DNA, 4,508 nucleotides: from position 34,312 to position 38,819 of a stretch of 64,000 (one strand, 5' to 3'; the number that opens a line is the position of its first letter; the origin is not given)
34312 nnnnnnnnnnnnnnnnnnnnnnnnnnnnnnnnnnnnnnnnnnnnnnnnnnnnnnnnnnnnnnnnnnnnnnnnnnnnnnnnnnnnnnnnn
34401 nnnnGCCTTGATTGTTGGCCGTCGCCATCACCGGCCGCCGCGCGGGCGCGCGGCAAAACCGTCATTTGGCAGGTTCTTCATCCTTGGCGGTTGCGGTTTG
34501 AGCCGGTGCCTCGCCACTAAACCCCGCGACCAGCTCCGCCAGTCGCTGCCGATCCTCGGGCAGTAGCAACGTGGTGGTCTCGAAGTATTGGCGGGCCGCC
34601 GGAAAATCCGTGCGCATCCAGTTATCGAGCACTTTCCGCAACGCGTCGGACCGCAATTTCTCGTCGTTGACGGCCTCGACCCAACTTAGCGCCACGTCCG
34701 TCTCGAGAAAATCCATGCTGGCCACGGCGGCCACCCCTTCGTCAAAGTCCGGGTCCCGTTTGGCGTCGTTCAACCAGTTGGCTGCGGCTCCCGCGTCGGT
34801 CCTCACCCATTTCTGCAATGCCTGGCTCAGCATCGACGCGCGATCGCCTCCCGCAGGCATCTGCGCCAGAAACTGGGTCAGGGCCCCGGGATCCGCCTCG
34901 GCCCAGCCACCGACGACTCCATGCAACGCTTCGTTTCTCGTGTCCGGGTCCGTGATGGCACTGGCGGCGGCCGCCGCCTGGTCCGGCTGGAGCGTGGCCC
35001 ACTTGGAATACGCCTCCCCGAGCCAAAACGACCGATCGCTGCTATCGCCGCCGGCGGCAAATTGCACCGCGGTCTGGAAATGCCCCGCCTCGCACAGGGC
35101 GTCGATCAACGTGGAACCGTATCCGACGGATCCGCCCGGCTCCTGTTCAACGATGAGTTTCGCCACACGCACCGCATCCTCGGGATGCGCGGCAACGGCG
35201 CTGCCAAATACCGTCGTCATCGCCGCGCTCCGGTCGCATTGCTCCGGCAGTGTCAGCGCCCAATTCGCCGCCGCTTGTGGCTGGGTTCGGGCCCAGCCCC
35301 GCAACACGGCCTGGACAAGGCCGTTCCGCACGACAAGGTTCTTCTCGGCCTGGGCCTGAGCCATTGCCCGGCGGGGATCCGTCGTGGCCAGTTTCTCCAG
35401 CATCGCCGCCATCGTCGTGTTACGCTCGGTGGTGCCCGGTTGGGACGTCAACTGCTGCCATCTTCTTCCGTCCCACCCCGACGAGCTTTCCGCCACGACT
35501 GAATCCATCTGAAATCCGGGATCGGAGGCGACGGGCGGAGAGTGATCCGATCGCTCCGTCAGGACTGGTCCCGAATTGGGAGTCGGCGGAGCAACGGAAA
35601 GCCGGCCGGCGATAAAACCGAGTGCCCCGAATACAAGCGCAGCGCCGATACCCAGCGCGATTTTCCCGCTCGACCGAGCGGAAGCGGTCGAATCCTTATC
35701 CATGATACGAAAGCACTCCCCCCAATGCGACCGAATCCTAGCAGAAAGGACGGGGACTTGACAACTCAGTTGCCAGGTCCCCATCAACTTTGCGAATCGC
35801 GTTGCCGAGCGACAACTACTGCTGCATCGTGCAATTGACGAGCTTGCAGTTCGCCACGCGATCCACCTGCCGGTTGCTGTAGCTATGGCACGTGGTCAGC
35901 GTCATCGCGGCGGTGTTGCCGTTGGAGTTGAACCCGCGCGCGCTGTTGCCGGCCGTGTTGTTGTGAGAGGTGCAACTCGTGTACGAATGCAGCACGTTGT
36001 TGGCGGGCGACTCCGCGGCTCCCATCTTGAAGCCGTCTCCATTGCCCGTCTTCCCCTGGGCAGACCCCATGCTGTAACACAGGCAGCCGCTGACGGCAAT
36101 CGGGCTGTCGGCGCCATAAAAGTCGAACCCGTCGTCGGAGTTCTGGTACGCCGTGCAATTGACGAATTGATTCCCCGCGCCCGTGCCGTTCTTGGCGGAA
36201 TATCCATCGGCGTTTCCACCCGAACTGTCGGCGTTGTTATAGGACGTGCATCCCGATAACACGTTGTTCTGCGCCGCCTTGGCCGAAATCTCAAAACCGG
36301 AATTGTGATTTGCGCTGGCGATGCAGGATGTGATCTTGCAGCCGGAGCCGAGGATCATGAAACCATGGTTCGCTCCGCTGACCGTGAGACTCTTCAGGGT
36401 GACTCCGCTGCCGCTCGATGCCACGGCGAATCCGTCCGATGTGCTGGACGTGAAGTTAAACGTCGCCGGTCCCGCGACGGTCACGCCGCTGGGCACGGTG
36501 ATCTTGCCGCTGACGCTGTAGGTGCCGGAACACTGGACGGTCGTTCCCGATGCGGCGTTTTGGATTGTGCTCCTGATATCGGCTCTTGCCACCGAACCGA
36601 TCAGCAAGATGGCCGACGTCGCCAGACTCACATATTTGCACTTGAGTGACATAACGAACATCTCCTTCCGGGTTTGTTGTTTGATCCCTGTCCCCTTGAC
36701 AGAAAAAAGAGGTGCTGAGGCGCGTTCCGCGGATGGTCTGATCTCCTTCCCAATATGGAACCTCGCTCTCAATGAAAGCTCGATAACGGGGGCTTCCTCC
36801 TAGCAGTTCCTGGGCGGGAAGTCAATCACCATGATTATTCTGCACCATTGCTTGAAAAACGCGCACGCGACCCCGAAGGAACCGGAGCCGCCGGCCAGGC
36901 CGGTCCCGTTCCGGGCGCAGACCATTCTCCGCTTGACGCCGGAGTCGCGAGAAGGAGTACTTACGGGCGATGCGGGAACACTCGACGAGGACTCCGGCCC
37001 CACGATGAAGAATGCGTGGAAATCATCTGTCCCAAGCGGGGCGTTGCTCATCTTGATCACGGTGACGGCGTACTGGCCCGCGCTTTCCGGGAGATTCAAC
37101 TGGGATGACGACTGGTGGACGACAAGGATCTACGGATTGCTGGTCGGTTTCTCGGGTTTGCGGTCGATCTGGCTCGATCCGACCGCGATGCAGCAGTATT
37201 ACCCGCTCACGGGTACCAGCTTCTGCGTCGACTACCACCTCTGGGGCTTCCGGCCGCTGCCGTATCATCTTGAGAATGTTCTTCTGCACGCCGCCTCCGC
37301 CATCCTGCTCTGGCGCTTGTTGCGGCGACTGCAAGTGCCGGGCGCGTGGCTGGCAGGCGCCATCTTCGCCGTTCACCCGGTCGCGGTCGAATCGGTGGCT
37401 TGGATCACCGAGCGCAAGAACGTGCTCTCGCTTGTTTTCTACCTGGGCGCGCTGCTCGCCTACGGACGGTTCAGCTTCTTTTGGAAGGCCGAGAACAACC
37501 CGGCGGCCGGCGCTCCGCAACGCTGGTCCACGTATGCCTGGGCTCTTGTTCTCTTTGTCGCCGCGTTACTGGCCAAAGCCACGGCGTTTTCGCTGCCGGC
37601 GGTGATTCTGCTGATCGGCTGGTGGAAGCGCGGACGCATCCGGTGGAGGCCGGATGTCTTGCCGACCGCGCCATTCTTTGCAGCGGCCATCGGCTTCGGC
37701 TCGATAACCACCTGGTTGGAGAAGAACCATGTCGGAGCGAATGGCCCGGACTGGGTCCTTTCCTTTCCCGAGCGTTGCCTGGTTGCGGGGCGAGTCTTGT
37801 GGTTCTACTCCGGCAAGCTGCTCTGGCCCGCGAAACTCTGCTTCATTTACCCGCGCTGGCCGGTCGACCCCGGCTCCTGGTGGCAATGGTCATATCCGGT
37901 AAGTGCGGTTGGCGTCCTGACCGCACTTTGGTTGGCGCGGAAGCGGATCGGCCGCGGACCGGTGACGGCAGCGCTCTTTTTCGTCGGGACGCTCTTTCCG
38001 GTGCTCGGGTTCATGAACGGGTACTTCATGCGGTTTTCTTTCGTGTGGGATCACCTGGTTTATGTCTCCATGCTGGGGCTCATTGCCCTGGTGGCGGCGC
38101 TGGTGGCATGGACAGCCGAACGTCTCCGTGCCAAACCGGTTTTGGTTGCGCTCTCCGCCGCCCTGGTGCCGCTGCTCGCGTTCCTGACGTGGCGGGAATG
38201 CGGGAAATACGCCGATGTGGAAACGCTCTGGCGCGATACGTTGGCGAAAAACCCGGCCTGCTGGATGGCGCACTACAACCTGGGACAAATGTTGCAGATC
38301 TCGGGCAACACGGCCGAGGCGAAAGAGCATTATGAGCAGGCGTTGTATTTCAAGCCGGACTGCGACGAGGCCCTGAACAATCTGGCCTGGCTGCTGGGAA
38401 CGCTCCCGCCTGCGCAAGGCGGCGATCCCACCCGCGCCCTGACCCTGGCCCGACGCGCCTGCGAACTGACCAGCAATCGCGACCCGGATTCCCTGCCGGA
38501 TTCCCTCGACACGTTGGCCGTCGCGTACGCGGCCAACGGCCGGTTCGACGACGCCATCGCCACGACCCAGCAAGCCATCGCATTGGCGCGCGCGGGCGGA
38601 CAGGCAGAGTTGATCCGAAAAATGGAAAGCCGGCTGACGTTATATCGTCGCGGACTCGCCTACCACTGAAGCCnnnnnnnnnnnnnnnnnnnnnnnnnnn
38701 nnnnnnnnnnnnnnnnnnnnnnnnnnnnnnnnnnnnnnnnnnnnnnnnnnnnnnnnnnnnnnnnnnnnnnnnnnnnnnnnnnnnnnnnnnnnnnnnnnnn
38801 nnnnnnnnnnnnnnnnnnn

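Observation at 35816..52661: Expansion of TMTC-like (GT105) O-mannosyltransferase-type proteins, interleaved with secreted S/T/N-rich beta-helix proteins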

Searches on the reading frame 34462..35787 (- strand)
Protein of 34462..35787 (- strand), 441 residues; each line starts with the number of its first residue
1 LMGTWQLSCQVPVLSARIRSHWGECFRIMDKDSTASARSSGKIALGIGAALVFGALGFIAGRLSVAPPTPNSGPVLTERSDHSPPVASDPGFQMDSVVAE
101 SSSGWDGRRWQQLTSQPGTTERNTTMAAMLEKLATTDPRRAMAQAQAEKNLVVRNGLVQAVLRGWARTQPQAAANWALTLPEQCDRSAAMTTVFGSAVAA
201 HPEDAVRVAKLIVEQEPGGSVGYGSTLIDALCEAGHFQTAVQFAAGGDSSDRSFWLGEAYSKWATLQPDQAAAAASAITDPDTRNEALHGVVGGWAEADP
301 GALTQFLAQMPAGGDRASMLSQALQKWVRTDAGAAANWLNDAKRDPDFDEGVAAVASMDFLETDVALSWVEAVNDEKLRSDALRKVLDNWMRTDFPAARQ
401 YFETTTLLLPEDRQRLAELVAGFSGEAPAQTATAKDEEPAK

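Call 11: search_protein_families(library=pfam, proteins=[window:34462-35787:-], max_evalue=0.001)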
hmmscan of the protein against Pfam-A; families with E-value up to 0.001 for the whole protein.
window:34462-35787:- (441 aa): 0 families

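Call 33: find_homologous_proteins(query=window:34462-35703:-, max_evalue=0.001)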
Query window:34462-35703:- (413 aa): 113 proteins with E <= 0.001 among 8000 candidates.
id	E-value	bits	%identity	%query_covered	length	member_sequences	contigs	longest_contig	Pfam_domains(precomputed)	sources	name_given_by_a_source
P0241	1.7e-200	684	75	100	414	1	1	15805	-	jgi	jgi:hypothetical protein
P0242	3.2e-130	453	56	95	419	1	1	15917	-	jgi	jgi:hypothetical protein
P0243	3.8e-128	446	55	97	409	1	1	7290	-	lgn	-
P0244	2.1e-126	440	54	95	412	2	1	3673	-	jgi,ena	-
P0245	4.9e-122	426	53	96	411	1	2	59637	-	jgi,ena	jgi:hypothetical protein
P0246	9.6e-122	425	54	97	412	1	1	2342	-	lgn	-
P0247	4.8e-121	423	52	96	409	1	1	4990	-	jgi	jgi:hypothetical protein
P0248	1.5e-120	421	54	95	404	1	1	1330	-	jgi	jgi:hypothetical protein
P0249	4.0e-120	420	54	95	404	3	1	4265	-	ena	-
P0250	5.0e-120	419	54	90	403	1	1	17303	-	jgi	jgi:hypothetical protein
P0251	8.8e-120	419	51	93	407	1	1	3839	PF19963.5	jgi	jgi:hypothetical protein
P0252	1.1e-119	418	54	93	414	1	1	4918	-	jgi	jgi:hypothetical protein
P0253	1.4e-119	418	52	94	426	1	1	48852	-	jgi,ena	-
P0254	2.0e-119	417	54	96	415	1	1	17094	-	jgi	jgi:hypothetical protein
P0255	9.6e-119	415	53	95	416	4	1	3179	-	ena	-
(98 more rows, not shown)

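Call 45: predict_structure(alignment_id=A4)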
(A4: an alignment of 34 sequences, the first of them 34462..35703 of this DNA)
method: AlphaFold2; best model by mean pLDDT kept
length: 413 residues; sequences in the alignment: 34
mean_pLDDT: 85.6   pTM: 0.73
mean pLDDT of the five models: 85.6, 85.2, 84.8, 84.3, 83.5
residues with pLDDT >= 90: 292; 70-90: 50; 50-70: 16; < 50: 55
segments of 3 or more residues with pLDDT < 50: 1-10, 42-74, 401-406, 408-411
pLDDT, mean of each block of 10 residues (from residue 1): 43 70 85 66 41 38 35 65 95 97 97 97 97 98 98 96 98 98 95 96 98 96 94 98 96 94 96 95 91 94 91 88 92 90 94 97 95 97 96 78 48 51
secondary structure, 60 per line:
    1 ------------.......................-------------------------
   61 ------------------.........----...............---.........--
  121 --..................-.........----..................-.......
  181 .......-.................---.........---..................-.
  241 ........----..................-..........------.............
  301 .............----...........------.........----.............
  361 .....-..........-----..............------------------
elements in order: H13-35 H79-87 H92-106 H110-118 H123-140 H142-150 H155-172 H174-187 H189-205 H209-217 H221-238 H240-248 H253-270 H272-281 H288-313 H318-328 H335-343 H348-365 H367-376 H382-395

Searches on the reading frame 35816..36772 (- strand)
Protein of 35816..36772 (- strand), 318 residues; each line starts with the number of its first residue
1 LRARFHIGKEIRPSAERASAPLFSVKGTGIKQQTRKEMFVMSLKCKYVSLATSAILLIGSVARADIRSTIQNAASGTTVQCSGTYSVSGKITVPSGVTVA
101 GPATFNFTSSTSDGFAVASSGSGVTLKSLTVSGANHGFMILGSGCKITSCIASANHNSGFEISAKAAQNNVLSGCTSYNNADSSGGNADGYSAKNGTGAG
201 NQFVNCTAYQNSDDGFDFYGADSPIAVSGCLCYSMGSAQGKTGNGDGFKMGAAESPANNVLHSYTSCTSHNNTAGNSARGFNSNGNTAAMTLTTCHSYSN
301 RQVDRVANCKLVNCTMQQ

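Call 4: search_protein_families(library=pfam, proteins=[window:35816-36772:-], max_evalue=1)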
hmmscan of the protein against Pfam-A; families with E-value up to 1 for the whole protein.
window:35816-36772:- (318 aa): 3 families
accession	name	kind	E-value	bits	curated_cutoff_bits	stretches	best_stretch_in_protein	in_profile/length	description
PF13229.12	Beta_helix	-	3.1e-07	30.6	25.9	1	106-227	17-153/158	Right handed beta helix region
PF22842.2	Pel9A-like_beta_helix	-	2.6e-05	23.8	25.2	1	163-271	182-291/370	Pel9A-like, right handed beta helix region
PF14200.12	RicinB_lectin_2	-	0.1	13.7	25.6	1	69-133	16-77/89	Ricin-type beta-trefoil lectin domain-like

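Call 9: search_protein_families(library=ncbifam, proteins=[window:35816-36772:-], max_evalue=1)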
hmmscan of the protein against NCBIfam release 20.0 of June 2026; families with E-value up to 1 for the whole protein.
window:35816-36772:- (318 aa): 3 families
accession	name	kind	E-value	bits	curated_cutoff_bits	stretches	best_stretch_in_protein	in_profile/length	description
NF041903.1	exo-PATE_PelX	equivalog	5.2e-08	31.7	1490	1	47-301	393-642/734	pectate disaccharide-lyase PelX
NF041899.1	pec_ly_PelN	equivalog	8e-07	28.2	740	1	154-301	170-326/437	pectate lyase PelN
NF053723.1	BCAL1086_gp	subfamily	0.3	11.6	50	1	261-307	11-57/121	BCAL1086 family glycoprotein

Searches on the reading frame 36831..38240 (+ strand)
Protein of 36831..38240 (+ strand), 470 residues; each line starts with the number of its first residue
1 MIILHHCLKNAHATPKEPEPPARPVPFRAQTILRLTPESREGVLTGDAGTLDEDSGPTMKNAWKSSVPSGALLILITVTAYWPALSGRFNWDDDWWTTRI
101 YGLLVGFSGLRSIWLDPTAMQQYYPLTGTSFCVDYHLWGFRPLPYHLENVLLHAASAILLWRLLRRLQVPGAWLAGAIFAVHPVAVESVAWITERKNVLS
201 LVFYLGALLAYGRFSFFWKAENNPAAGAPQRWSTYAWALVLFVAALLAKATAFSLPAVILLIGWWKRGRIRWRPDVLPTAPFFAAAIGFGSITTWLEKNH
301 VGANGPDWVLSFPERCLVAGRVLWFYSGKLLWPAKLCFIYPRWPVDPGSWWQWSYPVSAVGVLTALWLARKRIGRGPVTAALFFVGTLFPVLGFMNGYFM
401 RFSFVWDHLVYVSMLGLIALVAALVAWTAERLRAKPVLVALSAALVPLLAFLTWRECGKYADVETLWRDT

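Call 8: search_protein_families(library=pfam, proteins=[window:36831-38240:+], max_evalue=10)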
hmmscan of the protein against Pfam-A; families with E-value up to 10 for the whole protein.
window:36831-38240:+ (470 aa): 1 family
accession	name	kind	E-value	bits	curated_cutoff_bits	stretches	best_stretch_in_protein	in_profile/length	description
PF14264.12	Glucos_trans_II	-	1.2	8.7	30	1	150-217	54-122/317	Glucosyl transferase GtrII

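Call 9: search_protein_families(library=ncbifam, proteins=[window:36831-38240:+], max_evalue=1)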
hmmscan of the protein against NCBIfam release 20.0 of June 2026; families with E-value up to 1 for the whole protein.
window:36831-38240:+ (470 aa): 0 families

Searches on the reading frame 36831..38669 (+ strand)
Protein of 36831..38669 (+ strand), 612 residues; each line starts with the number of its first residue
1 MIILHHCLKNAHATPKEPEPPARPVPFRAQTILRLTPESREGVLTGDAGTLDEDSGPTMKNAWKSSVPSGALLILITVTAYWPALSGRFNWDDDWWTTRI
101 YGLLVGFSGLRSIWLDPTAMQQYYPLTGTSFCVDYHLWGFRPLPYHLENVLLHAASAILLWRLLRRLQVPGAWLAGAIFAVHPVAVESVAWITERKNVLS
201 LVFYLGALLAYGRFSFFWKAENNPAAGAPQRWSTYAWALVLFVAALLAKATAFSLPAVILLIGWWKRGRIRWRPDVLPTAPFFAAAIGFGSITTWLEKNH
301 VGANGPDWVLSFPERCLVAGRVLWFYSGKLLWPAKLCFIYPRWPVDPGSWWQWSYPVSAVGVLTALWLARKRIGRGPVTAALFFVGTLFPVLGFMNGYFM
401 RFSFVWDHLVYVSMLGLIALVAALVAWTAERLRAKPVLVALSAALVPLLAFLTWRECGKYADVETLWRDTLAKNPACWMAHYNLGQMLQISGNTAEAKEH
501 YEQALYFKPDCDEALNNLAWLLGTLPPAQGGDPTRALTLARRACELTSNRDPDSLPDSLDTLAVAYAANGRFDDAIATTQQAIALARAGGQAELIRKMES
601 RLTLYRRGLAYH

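Call 3: search_protein_families(library=pfam, proteins=[window:36831-38669:+], max_evalue=0.01)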
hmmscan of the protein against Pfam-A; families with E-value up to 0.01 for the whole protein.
window:36831-38669:+ (612 aa): 14 families
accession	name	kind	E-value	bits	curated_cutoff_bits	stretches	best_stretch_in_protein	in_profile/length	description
PF07719.23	TPR_2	-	3.9e-11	42.6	27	2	480-510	3-33/34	Tetratricopeptide repeat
PF00515.34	TPR_1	-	5.2e-10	39.1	27.8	1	480-511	3-34/34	Tetratricopeptide repeat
PF13424.12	TPR_12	-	6.6e-09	36.3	30.1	3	531-588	17-77/77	Tetratricopeptide repeat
PF13181.12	TPR_8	-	2e-08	34.2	25.7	1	480-511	3-34/34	Tetratricopeptide repeat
PF13428.12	TPR_14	-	7.1e-08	32.8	23.5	0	557-586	2-31/44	Tetratricopeptide repeat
PF13432.12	TPR_16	-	1e-07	32.7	32.7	1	458-509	11-62/65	Tetratricopeptide repeat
PF13431.12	TPR_17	-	1.5e-07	31.5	24.4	0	467-498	2-33/34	Tetratricopeptide repeat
PF13374.12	TPR_10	-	1.9e-05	25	27.5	0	483-505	7-29/42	Tetratricopeptide repeat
PF13176.12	TPR_7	-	3.4e-05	24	27.9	0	559-590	2-33/36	Tetratricopeptide repeat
PF14559.12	TPR_19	-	9.1e-05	23.2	25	0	531-585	5-54/68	Tetratricopeptide repeat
PF17874.7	TPR_MalT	-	0.00053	19.8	45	1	463-589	66-194/336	MalT-like TPR region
PF07721.20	TPR_4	-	0.0015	19.4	27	0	479-503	2-26/26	Tetratricopeptide repeat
PF16811.11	TAtT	-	0.0066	16.2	26.5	0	518-578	169-229/263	TRAP transporter T-component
PF08238.18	Sel1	-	0.0083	17.1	30.7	0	513-546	2-34/36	Sel1 repeat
